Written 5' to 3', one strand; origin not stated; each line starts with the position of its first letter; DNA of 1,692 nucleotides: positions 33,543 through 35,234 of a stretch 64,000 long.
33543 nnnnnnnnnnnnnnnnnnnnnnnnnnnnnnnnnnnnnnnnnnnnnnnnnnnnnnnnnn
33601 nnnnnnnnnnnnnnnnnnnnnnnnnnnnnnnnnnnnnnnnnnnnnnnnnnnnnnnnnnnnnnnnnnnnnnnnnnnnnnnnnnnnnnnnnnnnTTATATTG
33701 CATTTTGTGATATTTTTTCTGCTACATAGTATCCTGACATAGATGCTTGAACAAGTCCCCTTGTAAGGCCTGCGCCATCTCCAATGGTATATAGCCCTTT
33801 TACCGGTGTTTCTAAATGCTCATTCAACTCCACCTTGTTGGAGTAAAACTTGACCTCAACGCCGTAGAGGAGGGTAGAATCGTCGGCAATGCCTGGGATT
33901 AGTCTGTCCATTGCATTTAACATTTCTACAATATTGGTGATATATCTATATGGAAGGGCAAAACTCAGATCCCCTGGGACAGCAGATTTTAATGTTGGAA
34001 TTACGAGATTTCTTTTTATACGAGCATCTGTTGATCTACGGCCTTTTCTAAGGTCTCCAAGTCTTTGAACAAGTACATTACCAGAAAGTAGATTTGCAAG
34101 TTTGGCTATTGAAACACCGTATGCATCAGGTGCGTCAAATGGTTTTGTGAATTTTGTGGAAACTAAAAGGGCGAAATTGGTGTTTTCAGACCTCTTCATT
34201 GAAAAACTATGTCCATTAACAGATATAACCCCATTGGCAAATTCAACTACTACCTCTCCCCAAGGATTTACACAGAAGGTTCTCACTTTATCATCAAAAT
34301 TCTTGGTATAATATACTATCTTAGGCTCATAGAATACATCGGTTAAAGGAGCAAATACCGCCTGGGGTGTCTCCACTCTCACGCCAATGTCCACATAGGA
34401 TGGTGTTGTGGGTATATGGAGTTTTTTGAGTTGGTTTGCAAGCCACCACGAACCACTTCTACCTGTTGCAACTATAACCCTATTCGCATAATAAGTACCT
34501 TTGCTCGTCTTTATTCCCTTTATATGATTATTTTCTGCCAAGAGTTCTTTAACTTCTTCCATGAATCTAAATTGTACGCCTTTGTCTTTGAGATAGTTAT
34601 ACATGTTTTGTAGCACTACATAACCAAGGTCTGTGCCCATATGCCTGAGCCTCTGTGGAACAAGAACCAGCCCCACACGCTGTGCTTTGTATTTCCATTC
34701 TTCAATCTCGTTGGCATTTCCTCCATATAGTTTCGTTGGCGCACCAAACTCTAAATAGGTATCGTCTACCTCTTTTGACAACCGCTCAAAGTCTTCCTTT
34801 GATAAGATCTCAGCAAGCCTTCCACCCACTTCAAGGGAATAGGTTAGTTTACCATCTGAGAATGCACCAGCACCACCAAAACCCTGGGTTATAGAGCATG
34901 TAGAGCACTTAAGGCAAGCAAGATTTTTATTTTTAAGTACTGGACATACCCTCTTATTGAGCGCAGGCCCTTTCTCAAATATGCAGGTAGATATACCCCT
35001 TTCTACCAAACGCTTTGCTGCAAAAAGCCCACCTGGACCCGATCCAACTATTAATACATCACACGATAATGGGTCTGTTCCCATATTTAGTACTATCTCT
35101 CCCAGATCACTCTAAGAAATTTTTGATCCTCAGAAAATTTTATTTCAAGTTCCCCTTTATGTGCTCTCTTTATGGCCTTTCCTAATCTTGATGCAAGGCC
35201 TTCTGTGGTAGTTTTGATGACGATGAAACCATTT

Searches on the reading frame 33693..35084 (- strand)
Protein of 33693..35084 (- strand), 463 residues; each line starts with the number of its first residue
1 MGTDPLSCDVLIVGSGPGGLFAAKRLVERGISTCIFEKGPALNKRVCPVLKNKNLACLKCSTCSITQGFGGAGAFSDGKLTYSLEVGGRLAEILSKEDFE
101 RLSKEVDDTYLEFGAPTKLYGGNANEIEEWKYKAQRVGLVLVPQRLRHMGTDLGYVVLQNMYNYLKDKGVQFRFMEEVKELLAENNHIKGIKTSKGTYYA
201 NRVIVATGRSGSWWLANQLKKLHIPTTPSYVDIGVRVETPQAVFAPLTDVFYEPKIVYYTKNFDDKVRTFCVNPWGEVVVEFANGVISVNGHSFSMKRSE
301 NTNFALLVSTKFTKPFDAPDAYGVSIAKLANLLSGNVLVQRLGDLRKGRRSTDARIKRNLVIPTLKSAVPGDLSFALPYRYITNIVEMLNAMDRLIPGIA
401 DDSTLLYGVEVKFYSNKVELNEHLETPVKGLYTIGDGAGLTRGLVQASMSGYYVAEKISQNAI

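Call 80: search_protein_families(library=pfam, proteins=[window:33693-35084:-], max_evalue=0.001)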
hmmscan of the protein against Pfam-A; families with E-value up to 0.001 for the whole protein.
window:33693-35084:- (463 aa): 10 families
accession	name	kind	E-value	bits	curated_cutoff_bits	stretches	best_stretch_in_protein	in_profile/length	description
PF07992.20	Pyr_redox_2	-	2.6e-14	53.8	26.1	1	153-216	181-244/291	Pyridine nucleotide-disulphide oxidoreductase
PF01266.30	DAO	-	2.8e-11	44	27.9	1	155-267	149-265/353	FAD dependent oxidoreductase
PF00890.30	FAD_binding_2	-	1.4e-10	41.4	20.4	1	9-41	1-33/414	FAD binding domain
PF21688.3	FAD-depend_C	-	2.2e-10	41.5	27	1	258-411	38-195/197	FAD-dependent protein, C-terminal domain-like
PF03486.20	HI0933_like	-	1.6e-09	38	50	0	9-46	2-39/244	HI0933-like protein Rossmann domain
PF01134.28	GIDA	-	1.8e-08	34.3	22.1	0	175-210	115-153/391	Glucose inhibited division protein A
PF13738.12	Pyr_redox_3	-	9.6e-08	32.1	30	0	163-209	89-134/305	Pyridine nucleotide-disulphide oxidoreductase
PF01494.25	FAD_binding_3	-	1.2e-06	28.5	22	1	8-38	2-32/349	FAD binding domain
PF13450.12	NAD_binding_8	-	1.3e-05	25.8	21.9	1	12-40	1-29/68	NAD(P)-binding Rossmann-like domain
PF12831.13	FAD_oxidored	-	1.9e-05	24.6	27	0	9-41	1-33/416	FAD dependent oxidoreductase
